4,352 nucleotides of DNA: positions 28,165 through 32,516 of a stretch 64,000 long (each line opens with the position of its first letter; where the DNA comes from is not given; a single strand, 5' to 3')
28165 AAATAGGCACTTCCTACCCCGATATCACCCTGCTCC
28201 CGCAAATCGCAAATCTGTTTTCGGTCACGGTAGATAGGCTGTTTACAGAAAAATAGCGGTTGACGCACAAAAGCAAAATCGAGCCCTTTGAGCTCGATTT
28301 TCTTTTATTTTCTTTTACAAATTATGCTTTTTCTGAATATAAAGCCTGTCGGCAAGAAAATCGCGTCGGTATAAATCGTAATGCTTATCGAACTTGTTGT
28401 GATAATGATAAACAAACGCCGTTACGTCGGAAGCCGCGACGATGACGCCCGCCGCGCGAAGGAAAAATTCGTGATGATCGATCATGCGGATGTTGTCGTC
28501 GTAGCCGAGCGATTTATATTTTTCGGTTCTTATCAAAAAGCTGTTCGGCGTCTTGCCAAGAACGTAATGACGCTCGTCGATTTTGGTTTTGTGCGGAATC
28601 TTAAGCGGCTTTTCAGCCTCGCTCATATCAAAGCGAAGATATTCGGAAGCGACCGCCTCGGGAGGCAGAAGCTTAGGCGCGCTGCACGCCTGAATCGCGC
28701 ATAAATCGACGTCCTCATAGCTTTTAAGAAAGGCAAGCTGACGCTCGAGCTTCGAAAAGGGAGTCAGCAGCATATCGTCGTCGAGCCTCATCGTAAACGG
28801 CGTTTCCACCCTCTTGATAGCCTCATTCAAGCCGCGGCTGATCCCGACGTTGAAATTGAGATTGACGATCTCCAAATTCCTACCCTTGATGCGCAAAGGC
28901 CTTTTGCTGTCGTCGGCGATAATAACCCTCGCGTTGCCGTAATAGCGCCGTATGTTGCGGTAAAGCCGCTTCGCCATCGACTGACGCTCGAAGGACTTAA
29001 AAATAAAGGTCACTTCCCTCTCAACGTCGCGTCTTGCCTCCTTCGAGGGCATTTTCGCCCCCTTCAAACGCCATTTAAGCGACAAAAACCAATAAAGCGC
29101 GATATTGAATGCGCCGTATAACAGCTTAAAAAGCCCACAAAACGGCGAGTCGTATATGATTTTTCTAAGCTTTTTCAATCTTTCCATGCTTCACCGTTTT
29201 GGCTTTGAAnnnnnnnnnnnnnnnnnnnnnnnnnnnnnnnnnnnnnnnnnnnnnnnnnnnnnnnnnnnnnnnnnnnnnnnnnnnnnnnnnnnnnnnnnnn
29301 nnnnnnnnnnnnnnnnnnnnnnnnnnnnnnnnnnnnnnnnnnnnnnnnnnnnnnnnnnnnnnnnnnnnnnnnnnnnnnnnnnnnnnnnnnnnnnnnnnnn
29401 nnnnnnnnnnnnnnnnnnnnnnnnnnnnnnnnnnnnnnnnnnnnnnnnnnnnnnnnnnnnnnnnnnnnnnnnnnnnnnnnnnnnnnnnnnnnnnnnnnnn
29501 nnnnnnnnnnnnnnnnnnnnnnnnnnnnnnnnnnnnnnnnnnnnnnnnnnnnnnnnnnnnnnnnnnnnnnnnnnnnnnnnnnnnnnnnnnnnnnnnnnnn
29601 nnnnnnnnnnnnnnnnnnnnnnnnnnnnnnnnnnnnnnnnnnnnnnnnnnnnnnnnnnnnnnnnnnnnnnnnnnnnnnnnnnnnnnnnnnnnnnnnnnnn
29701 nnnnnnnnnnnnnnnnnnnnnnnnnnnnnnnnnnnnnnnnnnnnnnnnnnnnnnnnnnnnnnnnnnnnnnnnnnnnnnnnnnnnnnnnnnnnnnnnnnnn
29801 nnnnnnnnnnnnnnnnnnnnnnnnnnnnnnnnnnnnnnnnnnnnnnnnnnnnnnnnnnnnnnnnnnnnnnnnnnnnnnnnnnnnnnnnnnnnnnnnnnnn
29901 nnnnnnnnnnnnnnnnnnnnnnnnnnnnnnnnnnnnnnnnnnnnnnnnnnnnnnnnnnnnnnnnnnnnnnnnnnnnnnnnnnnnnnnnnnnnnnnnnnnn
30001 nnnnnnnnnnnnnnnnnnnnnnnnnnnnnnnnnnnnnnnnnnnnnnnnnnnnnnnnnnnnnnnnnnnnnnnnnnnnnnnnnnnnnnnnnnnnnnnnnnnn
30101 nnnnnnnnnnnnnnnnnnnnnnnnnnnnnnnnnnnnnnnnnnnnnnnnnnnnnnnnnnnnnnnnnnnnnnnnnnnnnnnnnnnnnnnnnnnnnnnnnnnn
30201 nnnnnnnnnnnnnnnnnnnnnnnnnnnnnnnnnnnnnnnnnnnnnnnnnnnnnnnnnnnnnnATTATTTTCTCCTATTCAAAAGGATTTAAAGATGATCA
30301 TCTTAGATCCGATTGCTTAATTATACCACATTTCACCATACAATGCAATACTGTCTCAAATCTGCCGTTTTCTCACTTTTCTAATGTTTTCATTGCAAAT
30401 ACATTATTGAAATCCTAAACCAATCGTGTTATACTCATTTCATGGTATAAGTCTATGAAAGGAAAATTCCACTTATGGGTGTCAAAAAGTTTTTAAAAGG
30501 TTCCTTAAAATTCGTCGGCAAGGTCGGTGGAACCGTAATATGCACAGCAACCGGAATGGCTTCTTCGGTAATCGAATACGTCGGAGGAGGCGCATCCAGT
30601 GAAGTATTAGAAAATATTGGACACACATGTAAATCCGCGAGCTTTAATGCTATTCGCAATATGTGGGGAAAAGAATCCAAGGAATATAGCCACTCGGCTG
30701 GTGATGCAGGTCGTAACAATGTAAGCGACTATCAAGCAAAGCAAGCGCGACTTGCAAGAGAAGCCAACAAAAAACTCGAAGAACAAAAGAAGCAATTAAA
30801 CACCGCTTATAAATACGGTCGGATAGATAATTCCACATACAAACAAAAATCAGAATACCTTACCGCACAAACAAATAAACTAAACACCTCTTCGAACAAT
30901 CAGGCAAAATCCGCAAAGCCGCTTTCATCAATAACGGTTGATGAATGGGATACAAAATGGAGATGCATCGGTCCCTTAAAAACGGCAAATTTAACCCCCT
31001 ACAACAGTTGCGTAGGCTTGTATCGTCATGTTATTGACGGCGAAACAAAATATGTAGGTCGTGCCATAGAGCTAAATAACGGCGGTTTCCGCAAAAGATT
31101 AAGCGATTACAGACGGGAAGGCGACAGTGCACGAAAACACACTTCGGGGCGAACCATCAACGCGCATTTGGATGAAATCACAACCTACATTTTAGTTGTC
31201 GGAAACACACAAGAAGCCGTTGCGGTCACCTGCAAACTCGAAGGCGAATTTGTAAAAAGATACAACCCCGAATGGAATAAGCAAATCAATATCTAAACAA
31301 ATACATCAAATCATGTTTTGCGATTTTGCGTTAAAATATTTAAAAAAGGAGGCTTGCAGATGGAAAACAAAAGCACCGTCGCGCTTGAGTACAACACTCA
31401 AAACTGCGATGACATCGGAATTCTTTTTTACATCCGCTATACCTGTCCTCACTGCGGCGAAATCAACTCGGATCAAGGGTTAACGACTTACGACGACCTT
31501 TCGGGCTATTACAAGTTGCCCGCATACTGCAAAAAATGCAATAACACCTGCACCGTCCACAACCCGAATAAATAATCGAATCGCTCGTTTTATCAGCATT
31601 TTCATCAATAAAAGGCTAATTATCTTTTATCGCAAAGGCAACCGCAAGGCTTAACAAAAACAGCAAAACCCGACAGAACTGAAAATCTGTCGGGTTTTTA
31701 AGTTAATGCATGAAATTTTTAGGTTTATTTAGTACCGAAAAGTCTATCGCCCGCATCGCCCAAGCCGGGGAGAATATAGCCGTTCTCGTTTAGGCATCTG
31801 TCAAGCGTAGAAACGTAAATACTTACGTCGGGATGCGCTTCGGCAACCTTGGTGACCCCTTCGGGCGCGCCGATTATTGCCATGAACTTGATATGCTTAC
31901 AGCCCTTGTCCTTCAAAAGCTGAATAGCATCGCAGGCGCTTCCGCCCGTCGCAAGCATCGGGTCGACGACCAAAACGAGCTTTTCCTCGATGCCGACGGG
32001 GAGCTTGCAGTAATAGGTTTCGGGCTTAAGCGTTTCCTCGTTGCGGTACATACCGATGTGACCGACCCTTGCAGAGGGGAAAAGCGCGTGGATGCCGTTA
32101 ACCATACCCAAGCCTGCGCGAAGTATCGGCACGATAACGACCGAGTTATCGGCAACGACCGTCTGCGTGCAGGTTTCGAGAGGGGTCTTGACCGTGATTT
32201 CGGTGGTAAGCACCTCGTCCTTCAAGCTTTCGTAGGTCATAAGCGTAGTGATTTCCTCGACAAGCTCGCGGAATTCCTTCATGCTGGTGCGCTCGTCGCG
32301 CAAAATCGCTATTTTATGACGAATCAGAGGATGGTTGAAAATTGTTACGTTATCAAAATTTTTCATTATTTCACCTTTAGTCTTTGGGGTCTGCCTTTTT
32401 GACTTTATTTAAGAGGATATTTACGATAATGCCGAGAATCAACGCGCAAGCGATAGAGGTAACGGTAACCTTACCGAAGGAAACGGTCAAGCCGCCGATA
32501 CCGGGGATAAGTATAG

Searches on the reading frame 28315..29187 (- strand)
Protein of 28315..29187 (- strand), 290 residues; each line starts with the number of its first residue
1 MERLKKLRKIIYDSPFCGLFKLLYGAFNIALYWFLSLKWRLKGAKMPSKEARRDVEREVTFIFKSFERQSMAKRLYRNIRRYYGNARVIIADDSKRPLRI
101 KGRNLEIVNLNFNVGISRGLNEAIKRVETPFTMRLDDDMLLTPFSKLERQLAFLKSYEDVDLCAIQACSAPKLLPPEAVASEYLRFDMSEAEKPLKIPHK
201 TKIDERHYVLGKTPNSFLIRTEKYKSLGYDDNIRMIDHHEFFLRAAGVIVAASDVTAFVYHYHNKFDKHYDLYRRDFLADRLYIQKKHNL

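Call 48: search_protein_families(library=pfam, proteins=[window:28315-29187:-], max_evalue=0.00001)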
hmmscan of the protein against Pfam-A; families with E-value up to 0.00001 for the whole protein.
window:28315-29187:- (290 aa): 1 family
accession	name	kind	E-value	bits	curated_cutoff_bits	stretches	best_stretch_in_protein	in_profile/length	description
PF00535.33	Glycos_transf_2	-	2.6e-08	34.4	23.3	1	66-174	7-124/168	Glycosyl transferase family 2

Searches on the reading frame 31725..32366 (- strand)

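Call 48: search_protein_families(library=pfam, proteins=[window:31725-32366:-], max_evalue=0.00001)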
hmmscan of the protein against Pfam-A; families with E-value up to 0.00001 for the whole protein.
window:31725-32366:- (213 aa): 2 families
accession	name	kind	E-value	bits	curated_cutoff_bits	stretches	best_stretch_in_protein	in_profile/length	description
PF14681.12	UPRTase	-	6.6e-78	261.3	27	1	10-212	2-206/206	Uracil phosphoribosyltransferase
PF00156.33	Pribosyltran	-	5.3e-10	39.3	26.3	1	67-172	23-131/158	Phosphoribosyl transferase domain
